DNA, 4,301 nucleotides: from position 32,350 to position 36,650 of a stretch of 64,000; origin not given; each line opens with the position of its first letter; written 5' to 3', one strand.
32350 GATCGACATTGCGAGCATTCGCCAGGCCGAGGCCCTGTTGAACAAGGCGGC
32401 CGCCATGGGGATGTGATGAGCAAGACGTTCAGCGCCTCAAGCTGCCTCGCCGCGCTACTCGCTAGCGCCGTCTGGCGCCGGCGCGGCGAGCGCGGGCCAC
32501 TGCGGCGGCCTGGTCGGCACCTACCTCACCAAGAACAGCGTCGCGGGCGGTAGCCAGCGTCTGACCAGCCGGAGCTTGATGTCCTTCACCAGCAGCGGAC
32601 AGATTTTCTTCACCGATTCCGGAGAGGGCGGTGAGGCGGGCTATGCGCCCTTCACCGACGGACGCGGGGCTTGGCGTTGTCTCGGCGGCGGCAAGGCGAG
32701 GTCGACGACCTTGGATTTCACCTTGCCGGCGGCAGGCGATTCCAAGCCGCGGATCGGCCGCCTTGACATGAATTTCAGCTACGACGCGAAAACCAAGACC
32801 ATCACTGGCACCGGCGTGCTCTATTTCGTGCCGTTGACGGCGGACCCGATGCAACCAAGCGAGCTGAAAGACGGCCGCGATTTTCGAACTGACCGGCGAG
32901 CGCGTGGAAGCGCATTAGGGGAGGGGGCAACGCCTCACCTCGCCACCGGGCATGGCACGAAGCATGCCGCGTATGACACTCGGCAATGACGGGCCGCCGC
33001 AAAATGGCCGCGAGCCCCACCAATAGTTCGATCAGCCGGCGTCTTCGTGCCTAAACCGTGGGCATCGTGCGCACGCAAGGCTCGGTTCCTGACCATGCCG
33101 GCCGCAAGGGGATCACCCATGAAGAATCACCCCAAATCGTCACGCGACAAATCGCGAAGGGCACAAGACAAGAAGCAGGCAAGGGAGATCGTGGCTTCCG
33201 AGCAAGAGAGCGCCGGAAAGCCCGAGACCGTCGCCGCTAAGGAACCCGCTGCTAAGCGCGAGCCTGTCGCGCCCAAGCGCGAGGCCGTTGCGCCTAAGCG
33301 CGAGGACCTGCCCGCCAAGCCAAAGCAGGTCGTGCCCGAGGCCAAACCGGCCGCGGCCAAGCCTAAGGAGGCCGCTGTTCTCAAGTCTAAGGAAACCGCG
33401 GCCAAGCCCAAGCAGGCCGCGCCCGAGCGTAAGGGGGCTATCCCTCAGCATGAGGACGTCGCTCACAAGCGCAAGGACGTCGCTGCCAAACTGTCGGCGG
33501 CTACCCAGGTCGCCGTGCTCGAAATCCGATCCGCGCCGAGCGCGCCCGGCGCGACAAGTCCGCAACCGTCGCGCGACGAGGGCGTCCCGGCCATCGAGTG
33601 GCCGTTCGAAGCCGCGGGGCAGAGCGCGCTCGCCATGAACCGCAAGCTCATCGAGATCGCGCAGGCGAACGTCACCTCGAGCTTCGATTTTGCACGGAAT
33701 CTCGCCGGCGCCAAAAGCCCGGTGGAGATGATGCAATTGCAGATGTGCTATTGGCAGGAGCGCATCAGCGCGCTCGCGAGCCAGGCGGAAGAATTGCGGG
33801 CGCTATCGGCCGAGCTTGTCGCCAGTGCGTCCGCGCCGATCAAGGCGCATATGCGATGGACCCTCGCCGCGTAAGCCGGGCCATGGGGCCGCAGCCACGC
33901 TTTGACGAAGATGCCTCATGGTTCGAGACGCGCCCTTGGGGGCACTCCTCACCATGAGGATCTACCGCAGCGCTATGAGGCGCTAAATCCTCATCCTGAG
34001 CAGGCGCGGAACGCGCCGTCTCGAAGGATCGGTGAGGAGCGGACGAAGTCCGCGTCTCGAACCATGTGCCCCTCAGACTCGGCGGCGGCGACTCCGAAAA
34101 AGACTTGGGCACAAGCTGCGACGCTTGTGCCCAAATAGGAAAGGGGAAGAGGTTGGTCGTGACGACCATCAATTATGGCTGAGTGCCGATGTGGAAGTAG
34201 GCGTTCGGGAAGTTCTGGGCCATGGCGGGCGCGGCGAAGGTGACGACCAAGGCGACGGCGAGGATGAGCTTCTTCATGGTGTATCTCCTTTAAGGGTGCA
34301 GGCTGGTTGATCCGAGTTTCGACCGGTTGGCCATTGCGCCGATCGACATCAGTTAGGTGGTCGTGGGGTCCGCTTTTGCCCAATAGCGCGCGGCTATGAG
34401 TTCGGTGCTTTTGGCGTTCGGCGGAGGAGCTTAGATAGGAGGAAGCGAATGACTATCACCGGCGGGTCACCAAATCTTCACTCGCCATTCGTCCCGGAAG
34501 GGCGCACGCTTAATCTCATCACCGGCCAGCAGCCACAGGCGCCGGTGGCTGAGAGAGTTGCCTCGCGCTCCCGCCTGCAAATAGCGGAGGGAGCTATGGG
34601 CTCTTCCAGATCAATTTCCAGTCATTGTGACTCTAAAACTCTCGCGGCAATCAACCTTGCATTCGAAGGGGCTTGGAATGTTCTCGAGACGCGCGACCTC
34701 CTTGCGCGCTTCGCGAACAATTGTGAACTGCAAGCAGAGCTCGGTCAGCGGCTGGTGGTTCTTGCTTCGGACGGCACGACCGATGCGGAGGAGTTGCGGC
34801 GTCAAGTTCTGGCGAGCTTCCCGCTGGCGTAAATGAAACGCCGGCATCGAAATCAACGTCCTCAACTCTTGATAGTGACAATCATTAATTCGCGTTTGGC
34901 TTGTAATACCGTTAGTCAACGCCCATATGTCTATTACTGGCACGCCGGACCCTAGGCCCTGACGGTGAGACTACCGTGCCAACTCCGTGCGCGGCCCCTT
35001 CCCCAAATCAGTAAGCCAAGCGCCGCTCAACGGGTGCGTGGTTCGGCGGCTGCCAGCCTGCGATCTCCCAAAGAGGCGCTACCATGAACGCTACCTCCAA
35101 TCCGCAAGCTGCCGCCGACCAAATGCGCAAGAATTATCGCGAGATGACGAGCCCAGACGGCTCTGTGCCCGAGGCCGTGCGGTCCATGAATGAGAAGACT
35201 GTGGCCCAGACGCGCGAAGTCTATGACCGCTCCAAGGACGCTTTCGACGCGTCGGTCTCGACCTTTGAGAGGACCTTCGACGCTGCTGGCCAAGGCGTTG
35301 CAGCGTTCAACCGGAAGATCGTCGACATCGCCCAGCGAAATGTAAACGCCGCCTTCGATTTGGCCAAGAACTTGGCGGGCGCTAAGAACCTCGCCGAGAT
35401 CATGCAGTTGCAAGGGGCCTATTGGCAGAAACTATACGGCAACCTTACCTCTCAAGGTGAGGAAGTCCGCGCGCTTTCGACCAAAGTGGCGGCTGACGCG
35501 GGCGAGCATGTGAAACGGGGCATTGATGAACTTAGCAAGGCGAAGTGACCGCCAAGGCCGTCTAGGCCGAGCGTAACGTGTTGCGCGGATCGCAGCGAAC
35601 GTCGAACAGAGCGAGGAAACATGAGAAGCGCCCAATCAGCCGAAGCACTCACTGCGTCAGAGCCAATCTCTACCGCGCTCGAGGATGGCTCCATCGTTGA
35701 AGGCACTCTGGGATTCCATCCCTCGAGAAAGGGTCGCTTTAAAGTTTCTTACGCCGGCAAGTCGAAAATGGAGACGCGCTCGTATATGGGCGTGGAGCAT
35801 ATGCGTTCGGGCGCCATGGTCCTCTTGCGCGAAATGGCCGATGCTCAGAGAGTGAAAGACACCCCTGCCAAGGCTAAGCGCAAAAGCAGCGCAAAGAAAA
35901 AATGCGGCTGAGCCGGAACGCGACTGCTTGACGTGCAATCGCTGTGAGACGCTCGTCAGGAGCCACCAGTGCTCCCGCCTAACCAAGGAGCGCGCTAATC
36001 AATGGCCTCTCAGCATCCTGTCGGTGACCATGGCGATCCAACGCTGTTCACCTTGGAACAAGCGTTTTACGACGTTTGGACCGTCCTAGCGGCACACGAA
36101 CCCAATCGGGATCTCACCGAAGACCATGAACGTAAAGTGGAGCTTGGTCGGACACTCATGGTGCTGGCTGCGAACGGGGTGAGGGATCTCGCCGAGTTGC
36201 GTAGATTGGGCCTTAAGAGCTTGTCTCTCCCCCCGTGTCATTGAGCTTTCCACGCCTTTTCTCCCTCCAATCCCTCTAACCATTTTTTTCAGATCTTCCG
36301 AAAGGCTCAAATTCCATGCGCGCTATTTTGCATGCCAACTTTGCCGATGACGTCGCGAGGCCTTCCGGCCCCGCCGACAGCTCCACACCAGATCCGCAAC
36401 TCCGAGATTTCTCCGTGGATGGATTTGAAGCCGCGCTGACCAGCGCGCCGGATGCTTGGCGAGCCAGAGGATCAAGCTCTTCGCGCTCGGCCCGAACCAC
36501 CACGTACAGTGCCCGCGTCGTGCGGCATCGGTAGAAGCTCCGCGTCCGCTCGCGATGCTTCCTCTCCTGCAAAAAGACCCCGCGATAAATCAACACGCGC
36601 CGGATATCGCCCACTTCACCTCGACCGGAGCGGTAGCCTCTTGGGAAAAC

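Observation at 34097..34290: Stand-alone micropeptide gene: 20-aa signal peptide plus 14-aa mature peptide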

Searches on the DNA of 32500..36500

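Call 5: search_rna_families(source=window, start=32500, end=36500, threshold=evalue, max_evalue=1)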
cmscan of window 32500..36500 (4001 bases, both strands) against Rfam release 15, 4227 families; matches with E-value up to 1: 0.
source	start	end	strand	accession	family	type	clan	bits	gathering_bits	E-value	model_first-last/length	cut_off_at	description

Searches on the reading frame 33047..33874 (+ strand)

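Call 43: search_protein_families(library=pfam, proteins=[window:33047-33874:+], max_evalue=0.01)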
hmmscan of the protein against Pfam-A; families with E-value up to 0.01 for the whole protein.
window:33047-33874:+ (275 aa): 1 family
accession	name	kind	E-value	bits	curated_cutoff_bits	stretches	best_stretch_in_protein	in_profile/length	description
PF09361.15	Phasin_2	-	7.8e-12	45.7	24.9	1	192-269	23-100/100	Phasin protein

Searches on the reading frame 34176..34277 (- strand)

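Call 18: search_protein_families(library=pfam, proteins=[window:34176-34277:-], max_evalue=10)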
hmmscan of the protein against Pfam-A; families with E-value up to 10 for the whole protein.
seq(34 aa): 1 family
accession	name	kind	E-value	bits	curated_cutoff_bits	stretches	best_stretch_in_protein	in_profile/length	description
PF25676.1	T4_Spackle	-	0.091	13.8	27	1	1-21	1-23/96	Bacteriophage T4 Spackle protein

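Call 19: search_protein_families(library=ncbifam, proteins=[window:34176-34277:-], max_evalue=10)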
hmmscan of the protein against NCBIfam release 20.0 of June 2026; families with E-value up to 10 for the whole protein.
seq(34 aa): 3 families
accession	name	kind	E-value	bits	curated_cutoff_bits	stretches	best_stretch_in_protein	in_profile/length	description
NF047882.1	PA0050_fam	equivalog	0.018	15.2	45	1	1-21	1-21/45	PA0050 family protein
NF049866.1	outer_TDE1717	subfamily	0.078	12.9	135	1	1-23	1-22/210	TDE1717 family outer membrane beta-barrel protein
NF053838.1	hit_Bd0108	equivalog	0.2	12.2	40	1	1-22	1-23/94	predatory lifecycle switch protein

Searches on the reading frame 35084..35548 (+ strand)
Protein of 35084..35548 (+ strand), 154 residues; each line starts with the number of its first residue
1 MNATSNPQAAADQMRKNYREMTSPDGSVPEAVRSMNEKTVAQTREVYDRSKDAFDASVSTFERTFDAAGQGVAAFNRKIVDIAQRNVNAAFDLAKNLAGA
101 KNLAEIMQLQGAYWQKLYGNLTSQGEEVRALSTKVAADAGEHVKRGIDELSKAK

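Call 43: search_protein_families(library=pfam, proteins=[window:35084-35548:+], max_evalue=0.01)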
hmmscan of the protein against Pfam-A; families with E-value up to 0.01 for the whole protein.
window:35084-35548:+ (154 aa): 1 family
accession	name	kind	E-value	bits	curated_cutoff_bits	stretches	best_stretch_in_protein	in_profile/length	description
PF09361.15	Phasin_2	-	7.1e-17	61.9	24.9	1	53-144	6-97/100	Phasin protein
